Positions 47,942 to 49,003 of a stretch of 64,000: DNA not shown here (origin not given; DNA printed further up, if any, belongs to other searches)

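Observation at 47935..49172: Self-contained lower-GC two-gene unit of unknown function with canonical SD sites and its own terminator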

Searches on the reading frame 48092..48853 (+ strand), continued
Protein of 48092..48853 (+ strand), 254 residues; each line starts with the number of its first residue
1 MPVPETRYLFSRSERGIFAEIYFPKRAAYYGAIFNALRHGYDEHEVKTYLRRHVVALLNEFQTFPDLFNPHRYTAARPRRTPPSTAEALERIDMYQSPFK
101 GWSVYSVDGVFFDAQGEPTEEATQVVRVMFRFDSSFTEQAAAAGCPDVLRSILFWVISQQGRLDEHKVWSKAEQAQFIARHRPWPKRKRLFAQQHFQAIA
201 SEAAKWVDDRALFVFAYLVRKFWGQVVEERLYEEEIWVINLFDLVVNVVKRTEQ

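Call 30: fold_search(model_id=the predicted structure, library=pdb)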
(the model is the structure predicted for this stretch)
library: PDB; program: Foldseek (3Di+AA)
matches with E <= 10: 1130; with E <= 0.001: 1
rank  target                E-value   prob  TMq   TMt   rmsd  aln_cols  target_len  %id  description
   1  6z1p_Aw               5.9e-04  0.80  0.17  0.14  23.4       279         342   11  Structure of the mitochondrial ribosome from Tetrahymena thermophila (released 2020-06-24)
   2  7pbd_C                1.1e-02  0.44  0.14  0.11  25.3       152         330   16  a1b3 GABA-A receptor + GABA (released 2022-02-09)
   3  9csb_C                1.3e-02  0.33  0.13  0.11  25.5       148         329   11  Native human GABAA receptor of beta3-alpha1-beta2-alpha2-gamma2 assembly (released 2025-01-22)
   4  9cxd_D                1.7e-02  0.30  0.12  0.10  26.3       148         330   13  Native human GABAA receptor of beta2-alpha1-beta1-beta1-gamma2 assembly (released 2025-01-22)
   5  9ctj_C                1.8e-02  0.35  0.14  0.11  25.8       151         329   14  Native human GABAA receptor of beta2-alpha1-beta3-alpha2-gamma2 assembly (released 2025-01-22)
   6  9feu_A                1.8e-02  0.30  0.13  0.11  25.8       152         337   15  Cryo-EM structure of the beta3 homomeric GABA(A) receptor in complex with HSM in the long-lived symmetric desensitised (released 2025-06-04)
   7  9ff0_C                2.1e-02  0.44  0.15  0.12  25.5       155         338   13  Cryo-EM structure of the beta3 homomeric GABA(A) receptor in complex with HSM in the short-lived asymmetric open state (released 2025-06-11)
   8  7pbd_B                2.1e-02  0.33  0.13  0.11  25.4       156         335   15  a1b3 GABA-A receptor + GABA (released 2022-02-09)
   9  6x3s_A                2.2e-02  0.28  0.12  0.10  22.6       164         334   13  Human GABAA receptor alpha1-beta2-gamma2 subtype in complex with bicuculline methbromide (released 2020-09-09)
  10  9rpb_B                2.3e-02  0.33  0.13  0.11  25.7       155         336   14  a5b3 GABAAR bound to GABA, and Mb25 in a desensitized state in saposin nanodiscs, topiramate-free (released 2026-03-18)
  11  9fgg_B                2.3e-02  0.23  0.12  0.10  21.6       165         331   16  Cryo-EM structure of the full-length alpha1beta3gamma2 GABA(A) receptor in Saposin A nanodisc bound to GABA and Etomid (released 2025-06-04)
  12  9gu1_E                2.3e-02  0.20  0.13  0.10  20.8       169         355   15  Human adult muscle nAChR in resting state in nanodisc with alpha-bungarotoxin (released 2025-05-14)
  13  9fgh_B                2.7e-02  0.28  0.13  0.11  25.4       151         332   14  Cryo-EM structure of the full-length alpha1beta3gamma2 GABA(A) receptor in large MSP2N2 nanodisc in complex with GABA  (released 2025-06-04)
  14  7qn5_B                2.7e-02  0.21  0.12  0.10  22.9       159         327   15  Cryo-EM structure of human full-length extrasynaptic alpha4beta3delta GABA(A)R in complex with nanobody Nb25 (released 2022-04-13)
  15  7z14_D                2.8e-02  0.23  0.13  0.11  22.2       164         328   11  Cryo-EM structure of Torpedo nicotinic acetylcholine receptor in complex with a short-chain neurotoxin. (released 2022-08-17)
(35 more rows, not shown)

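Call 36: find_related_loci(query=A1, collection=genome_contigs, flank=4000)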
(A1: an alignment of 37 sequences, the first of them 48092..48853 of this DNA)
Query A1 (254 aa) in genome_contigs; peptide patterns used: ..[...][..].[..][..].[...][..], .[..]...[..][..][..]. (x = any residue, [..] = any of these).
81 stretches matched a pattern; 28 encode a relative of the query (tblastn E <= 1e-3); 28 distinct loci.
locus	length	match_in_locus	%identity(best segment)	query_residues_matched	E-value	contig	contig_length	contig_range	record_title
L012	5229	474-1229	65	1-252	2e-113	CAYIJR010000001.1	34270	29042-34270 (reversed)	MAG TPA_asm: uncultured Candidatus Saccharibacteria bacterium isolate ERP119705_co24_179 genome assembly, contig: NODE_1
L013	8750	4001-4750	68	1-250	1e-112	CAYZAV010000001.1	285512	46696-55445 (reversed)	MAG TPA_asm: uncultured Candidatus Saccharibacteria bacterium isolate ERP113451_co3_22 genome assembly, contig: NODE_2_l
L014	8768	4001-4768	65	1-253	3e-112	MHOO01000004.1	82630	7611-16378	MAG: Candidatus Staskawiczbacteria bacterium RIFCSPHIGHO2_01_FULL_39_25 rifcsphigho2_01_scaffold_1458, whole genome shot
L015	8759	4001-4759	64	1-253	1e-109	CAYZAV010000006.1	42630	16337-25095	MAG TPA_asm: uncultured Candidatus Saccharibacteria bacterium isolate ERP113451_co3_22 genome assembly, contig: NODE_518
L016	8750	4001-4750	62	1-250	1e-106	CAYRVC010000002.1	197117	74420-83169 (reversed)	MAG TPA_asm: uncultured Candidatus Saccharibacteria bacterium isolate binchicken_co227_921 genome assembly, contig: NODE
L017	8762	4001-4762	61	1-252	5e-103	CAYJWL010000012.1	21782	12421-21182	MAG TPA_asm: uncultured Candidatus Saccharibacteria bacterium isolate ERP125453_co1_506 genome assembly, contig: NODE_22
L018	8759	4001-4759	60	1-253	1e-99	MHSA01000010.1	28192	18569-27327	MAG: Candidatus Taylorbacteria bacterium RIFCSPLOWO2_01_FULL_48_100 rifcsplowo2_01_scaffold_2501, whole genome shotgun s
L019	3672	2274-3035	59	1-254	3e-100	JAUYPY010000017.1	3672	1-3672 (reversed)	MAG: bacterium isolate C4_metabat.bin.65 C4_k141_475245, whole genome shotgun sequence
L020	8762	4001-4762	58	3-253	6e-95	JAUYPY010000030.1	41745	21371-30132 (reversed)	MAG: bacterium isolate C4_metabat.bin.65 C4_k141_674175, whole genome shotgun sequence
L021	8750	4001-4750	57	5-254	9e-94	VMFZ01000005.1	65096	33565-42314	MAG: Parcubacteria group bacterium Gr01-1014_17 G01um101417_scaffold_305, whole genome shotgun sequence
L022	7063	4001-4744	56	5-251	8e-91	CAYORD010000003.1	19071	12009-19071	MAG TPA_asm: uncultured Candidatus Saccharibacteria bacterium isolate SRP269290_co4_246 genome assembly, contig: NODE_16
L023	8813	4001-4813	51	1-254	3e-85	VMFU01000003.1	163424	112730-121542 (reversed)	MAG: Candidatus Peregrinibacteria bacterium Gr01-1014_25 G01um101425_scaffold_48, whole genome shotgun sequence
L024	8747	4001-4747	55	4-252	1e-84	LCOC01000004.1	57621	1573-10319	MAG: Parcubacteria group bacterium GW2011_GWA2_47_21 UX94_C0004, whole genome shotgun sequence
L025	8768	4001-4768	52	1-251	4e-84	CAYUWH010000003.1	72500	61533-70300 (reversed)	MAG TPA_asm: uncultured Candidatus Peribacteria bacterium isolate SRP150892_co1_292 genome assembly, contig: NODE_224_le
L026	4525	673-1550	47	5-254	3e-80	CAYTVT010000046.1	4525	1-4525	MAG TPA_asm: uncultured Candidatus Saccharibacteria bacterium isolate ERP013524_co1_14 genome assembly, contig: NODE_617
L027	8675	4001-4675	53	28-252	8e-79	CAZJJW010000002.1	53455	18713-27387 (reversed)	MAG TPA_asm: uncultured Candidatus Saccharibacteria bacterium isolate binchicken_co227_938 genome assembly, contig: NODE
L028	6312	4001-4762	50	1-254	2e-75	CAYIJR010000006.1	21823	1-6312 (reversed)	MAG TPA_asm: uncultured Candidatus Saccharibacteria bacterium isolate ERP119705_co24_179 genome assembly, contig: NODE_2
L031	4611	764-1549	42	1-250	5e-64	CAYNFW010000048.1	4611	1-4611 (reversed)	MAG TPA_asm: uncultured Candidatus Saccharibacteria bacterium isolate binchicken_co241_359 genome assembly, contig: NODE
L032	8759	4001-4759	43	1-251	1e-62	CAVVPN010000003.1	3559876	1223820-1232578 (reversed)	MAG: uncultured Gemmataceae bacterium isolate MFD02579.bin.1.11 genome assembly, contig: contig_2035, whole genome shotg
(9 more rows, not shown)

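Call 37: fold_search(model_id=the predicted structure, library=viral)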
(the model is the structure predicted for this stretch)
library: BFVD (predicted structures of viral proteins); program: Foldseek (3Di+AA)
matches with E <= 10: 731; with E <= 0.001: 0
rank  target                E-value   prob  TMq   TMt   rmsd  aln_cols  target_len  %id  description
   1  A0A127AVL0            2.0e-02  1.00  0.29  0.57   9.1       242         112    9  Uncharacterized protein [Xanthomonas phage f30-Xaj]
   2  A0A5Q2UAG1            2.0e-02  0.99  0.27  0.52   8.3       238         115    8  Uncharacterized protein [Bacteriophage Titan-X]
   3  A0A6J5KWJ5            3.4e-02  0.13  0.12  0.13  20.6       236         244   10  Uncharacterized protein [uncultured Caudovirales phage]
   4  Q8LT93                3.6e-02  0.87  0.17  0.32  12.0       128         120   14  Uncharacterized protein [Vibrio phage VpV262]
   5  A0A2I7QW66            5.8e-02  0.82  0.14  0.30  13.6       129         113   13  (no name in the UniProt tables at hand)
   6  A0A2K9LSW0            7.1e-02  0.09  0.13  0.14  24.5       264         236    8  Putative capsid [uncultured virus]
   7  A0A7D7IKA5            9.8e-02  0.07  0.12  0.12  20.1       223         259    9  Uncharacterized protein [Hemipteran rhabdo-related virus OKIAV26]
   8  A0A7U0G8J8            1.2e-01  0.72  0.22  0.38  13.3       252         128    6  (no name in the UniProt tables at hand)
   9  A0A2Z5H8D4            1.2e-01  0.90  0.20  0.39  13.0       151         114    9  (no name in the UniProt tables at hand)
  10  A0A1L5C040            1.2e-01  0.66  0.18  0.31  13.0       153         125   14  Uncharacterized protein [Aquamicrobium phage P14]
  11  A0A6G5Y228            1.2e-01  0.11  0.14  0.16  17.7       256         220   10  (no name in the UniProt tables at hand)
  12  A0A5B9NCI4            1.3e-01  0.66  0.19  0.29   9.2       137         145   12  Uncharacterized protein [Stenotrophomonas phage Ponderosa]
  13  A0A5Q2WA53            1.4e-01  0.08  0.10  0.13  18.8       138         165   20  (no name in the UniProt tables at hand)
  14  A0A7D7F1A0            1.5e-01  0.07  0.11  0.12  20.7       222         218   11  Uncharacterized protein [hymenopteran rhabdo-related virus 109]
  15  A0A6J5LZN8            1.6e-01  0.20  0.11  0.07  21.4        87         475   14  Uncharacterized protein [uncultured Caudovirales phage]
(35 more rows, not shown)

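Call 38: find_encoding_contigs(protein=P0002, flank=6000, max_places=2)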
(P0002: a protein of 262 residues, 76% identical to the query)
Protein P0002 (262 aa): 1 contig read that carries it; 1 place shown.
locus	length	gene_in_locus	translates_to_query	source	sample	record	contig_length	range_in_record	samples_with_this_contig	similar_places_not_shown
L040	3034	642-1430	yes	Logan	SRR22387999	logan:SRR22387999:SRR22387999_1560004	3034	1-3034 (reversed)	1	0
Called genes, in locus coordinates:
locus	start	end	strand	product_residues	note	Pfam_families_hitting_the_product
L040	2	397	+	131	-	?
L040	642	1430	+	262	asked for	-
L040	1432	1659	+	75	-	-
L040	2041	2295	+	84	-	PF00164:Ribosom_S12_S23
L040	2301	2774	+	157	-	PF00177:Ribosomal_S7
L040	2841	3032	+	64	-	?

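Call 39: find_encoding_contigs(protein=P0003, flank=6000, max_places=2)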
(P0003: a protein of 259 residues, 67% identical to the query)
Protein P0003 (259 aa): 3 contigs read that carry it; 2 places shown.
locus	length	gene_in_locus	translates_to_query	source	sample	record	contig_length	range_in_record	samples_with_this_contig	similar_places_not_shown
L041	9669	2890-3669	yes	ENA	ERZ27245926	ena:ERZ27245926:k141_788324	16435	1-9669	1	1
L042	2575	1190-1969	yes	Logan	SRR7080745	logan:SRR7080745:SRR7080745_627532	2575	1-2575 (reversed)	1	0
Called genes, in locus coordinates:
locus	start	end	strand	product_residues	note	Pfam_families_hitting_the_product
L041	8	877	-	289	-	-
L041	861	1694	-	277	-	PF12760:Zn_ribbon_IS1595 (weak), PF12762:DDE_Tnp_IS1595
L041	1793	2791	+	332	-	PF13936:HTH_38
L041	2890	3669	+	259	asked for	-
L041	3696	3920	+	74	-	-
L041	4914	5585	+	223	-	-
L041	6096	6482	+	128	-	-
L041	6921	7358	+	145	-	-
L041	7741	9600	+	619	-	PF01807:Zn_ribbon_DnaG, PF08275:DNAG_N, PF01751:Toprim, PF13155:Toprim_2, PF13662:Toprim_4, PF10410:DnaB_bind (weak)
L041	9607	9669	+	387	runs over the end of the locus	PF03979:Sigma70_r1_1, PF00140:Sigma70_r1_2, PF04542:Sigma70_r2, PF04539:Sigma70_r3, PF04545:Sigma70_r4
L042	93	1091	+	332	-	PF13936:HTH_38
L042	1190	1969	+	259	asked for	-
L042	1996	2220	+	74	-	-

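Call 40: find_encoding_contigs(protein=P0042, flank=6000, max_places=2)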
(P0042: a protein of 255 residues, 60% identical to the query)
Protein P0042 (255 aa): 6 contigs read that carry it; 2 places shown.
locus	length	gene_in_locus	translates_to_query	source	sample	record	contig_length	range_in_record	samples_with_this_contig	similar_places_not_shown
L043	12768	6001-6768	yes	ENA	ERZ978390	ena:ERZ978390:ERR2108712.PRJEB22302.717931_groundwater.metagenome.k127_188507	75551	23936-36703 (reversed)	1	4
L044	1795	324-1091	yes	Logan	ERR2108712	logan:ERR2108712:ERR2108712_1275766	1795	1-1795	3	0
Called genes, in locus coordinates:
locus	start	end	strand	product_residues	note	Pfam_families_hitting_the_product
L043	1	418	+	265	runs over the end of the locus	PF13489:Methyltransf_23, PF07021:MetW, PF08241:Methyltransf_11, PF08242:Methyltransf_12 (weak), PF13649:Methyltransf_25, PF13847:Methyltransf_31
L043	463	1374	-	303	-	PF05575:V_cholerae_RfbT (weak), PF01135:PCMT (weak), PF01728:FtsJ (weak), PF05050:Methyltransf_21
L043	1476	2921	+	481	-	PF01943:Polysacc_synt, PF13440:Polysacc_synt_3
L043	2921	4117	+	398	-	PF13439:Glyco_transf_4, PF20706:GT4-conflict, PF00534:Glycos_transf_1, PF13692:Glyco_trans_1_4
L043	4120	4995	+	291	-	PF00535:Glycos_transf_2, PF10111:Glyco_tranf_2_2, PF13641:Glyco_tranf_2_3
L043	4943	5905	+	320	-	PF01370:Epimerase, PF02719:Polysacc_synt_2, PF04321:RmlD_sub_bind, PF01073:3Beta_HSD, PF13460:NAD_binding_10, PF16363:GDP_Man_Dehyd, PF07993:NAD_binding_4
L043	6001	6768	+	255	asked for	-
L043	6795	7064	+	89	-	-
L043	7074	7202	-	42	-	-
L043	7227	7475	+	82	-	PF12728:HTH_17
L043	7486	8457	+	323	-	PF00106:adh_short, PF01073:3Beta_HSD, PF01370:Epimerase, PF02719:Polysacc_synt_2, PF04321:RmlD_sub_bind, PF05368:NmrA, PF16363:GDP_Man_Dehyd, PF13460:NAD_binding_10, +1 more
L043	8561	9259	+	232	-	PF13489:Methyltransf_23 (weak), PF07021:MetW (weak), PF13847:Methyltransf_31, PF08241:Methyltransf_11, PF08242:Methyltransf_12, PF13649:Methyltransf_25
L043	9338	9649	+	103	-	-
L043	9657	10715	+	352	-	PF03102:NeuB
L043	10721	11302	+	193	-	PF02698:DUF218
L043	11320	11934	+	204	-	-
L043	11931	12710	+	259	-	PF02348:CTP_transf_3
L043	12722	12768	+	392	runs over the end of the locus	PF01041:DegT_DnrJ_EryC1, PF00155:Aminotran_1_2 (weak)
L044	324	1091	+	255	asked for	-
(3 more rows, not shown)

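Call 43: list_cluster_members(proteins=[P0180, P0187, P0197, P0200, P0202, P0206, P0236, P0240, P0250, P0255])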
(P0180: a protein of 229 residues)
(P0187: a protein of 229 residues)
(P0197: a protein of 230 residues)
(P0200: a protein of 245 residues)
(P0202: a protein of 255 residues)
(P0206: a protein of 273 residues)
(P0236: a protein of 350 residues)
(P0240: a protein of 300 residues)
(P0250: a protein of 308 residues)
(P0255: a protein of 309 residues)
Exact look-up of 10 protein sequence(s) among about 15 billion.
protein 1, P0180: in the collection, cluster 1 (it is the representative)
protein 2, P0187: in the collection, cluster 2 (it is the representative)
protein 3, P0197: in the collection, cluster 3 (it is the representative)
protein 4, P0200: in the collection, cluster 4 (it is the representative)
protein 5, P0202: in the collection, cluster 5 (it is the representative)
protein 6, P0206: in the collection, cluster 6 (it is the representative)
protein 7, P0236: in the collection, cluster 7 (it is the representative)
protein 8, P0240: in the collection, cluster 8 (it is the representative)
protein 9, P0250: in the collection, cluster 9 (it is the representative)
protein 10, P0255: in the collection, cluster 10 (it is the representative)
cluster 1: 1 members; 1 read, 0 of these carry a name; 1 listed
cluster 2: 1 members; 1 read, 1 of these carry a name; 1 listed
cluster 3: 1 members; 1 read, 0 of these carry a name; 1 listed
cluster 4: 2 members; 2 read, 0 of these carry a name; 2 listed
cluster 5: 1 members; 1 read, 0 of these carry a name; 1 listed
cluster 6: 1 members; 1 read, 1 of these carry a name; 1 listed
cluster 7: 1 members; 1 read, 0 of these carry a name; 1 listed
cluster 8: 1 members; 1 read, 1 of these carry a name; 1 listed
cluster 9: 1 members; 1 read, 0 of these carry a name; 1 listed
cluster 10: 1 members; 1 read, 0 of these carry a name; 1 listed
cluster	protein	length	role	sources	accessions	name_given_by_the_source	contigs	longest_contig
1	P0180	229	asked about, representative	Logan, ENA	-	-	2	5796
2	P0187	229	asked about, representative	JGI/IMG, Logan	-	hypothetical protein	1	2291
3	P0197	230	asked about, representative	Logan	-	-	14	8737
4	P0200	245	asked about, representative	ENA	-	-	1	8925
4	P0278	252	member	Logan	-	-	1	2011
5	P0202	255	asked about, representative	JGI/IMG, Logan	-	-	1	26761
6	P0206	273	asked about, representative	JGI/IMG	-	hypothetical protein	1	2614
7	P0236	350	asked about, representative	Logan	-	-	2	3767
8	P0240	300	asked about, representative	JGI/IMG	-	hypothetical protein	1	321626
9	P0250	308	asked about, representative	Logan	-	-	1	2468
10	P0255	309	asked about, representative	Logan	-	-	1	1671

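Call 44: find_encoding_contigs(protein=P0240, flank=8000, max_places=1)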
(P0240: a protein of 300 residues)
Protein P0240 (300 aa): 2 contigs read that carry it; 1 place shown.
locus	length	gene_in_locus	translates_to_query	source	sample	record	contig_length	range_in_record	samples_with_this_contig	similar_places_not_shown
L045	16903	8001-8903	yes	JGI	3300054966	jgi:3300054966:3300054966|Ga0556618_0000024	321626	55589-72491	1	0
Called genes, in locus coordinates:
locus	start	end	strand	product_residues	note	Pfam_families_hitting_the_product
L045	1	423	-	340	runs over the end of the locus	PF02775:TPP_enzyme_C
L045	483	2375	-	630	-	PF01558:POR, PF01855:POR_N, PF17147:PFOR_II (weak)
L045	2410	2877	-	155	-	PF00571:CBS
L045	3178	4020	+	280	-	PF00149:Metallophos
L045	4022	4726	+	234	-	PF06325:PrmA (faint), PF10294:Methyltransf_16, PF08241:Methyltransf_11 (weak), PF08242:Methyltransf_12, PF13649:Methyltransf_25 (weak)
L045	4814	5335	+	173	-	PF00578:AhpC-TSA, PF08534:Redoxin, PF00085:Thioredoxin (weak), PF13098:Thioredoxin_2 (weak), PF13905:Thioredoxin_8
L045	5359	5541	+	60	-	-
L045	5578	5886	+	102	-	-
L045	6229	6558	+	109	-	PF01910:Thiamine_BP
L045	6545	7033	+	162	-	PF01613:Flavin_Reduct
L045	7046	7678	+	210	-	PF00174:Oxidored_molyb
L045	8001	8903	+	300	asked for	-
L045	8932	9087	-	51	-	-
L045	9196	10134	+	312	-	-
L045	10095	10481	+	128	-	-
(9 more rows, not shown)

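Call 45: find_encoding_contigs(protein=P0202, flank=8000, max_places=1)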
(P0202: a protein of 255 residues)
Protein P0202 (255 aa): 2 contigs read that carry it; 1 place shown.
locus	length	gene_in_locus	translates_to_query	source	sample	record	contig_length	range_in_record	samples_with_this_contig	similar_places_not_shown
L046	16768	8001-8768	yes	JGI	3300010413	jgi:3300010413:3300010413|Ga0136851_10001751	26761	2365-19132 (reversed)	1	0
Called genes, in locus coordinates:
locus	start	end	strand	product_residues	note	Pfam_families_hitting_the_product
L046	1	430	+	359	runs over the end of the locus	PF01855:POR_N, PF17147:PFOR_II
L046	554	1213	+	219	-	PF02775:TPP_enzyme_C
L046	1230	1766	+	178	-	PF01558:POR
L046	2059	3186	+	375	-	PF00579:tRNA-synt_1b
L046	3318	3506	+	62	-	-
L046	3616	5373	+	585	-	PF27054:Beta_methylindole_red_C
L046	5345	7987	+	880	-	PF01855:POR_N, PF02775:TPP_enzyme_C, PF01558:POR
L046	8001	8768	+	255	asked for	-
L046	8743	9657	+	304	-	PF13489:Methyltransf_23, PF13847:Methyltransf_31, PF08241:Methyltransf_11, PF08242:Methyltransf_12 (weak), PF13649:Methyltransf_25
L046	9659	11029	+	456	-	-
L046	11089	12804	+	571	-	PF01582:TIR, PF13676:TIR_2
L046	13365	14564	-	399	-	PF13173:AAA_14, PF13635:DUF4143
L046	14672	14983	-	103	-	-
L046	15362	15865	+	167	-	-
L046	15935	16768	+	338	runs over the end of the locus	PF13428:TPR_14 (faint), PF14559:TPR_19 (faint)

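Call 48: search_protein_families(library=pfam, alignment_id=A2, max_evalue=1)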
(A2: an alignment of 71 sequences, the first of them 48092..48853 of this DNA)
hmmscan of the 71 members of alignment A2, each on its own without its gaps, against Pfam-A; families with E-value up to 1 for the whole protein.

A. member 1, window:48092-48853:+ (254 aa): 1 family
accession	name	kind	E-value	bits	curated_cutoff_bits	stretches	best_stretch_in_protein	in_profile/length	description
PF17947.6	4HB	-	0.22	12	26.1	1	194-251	8-64/78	Four helical bundle domain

B. families by the number of members that match (of 71 scanned): 63 families (the first 25 are shown)
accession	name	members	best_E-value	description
PF12098.13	DUF3574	6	0.0018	Protein of unknown function (DUF3574)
PF06074.18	Portal_Mu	2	0.028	Portal protein of Mu bacteriophage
PF12138.14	Spherulin4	2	0.042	Spherulation-specific family 4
PF06099.16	Phenol_hyd_sub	2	0.064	Phenol hydroxylase subunit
PF22223.1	ATR1_N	1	0.0021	ATR1 N-terminal domain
PF20455.3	DUF6708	1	0.0082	Family of unknown function (DUF6708)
PF18870.6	HEPN_RES_NTD1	1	0.0095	HEPN/RES N-terminal domain 1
PF18506.7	RelB-like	1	0.015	RelB Antitoxin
PF04300.19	FBA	1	0.015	F-box associated region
PF03096.20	Ndr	1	0.021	Ndr family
PF13791.11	Sigma_reg_C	1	0.027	Sigma factor regulator C-terminal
PF19715.4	DUF6210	1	0.027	Family of unknown function (DUF6210)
PF11007.13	CotJA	1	0.032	Spore coat associated protein JA (CotJA)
PF11210.13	DUF2996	1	0.038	Protein of unknown function (DUF2996)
PF14253.11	AbiH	1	0.041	Bacteriophage abortive infection AbiH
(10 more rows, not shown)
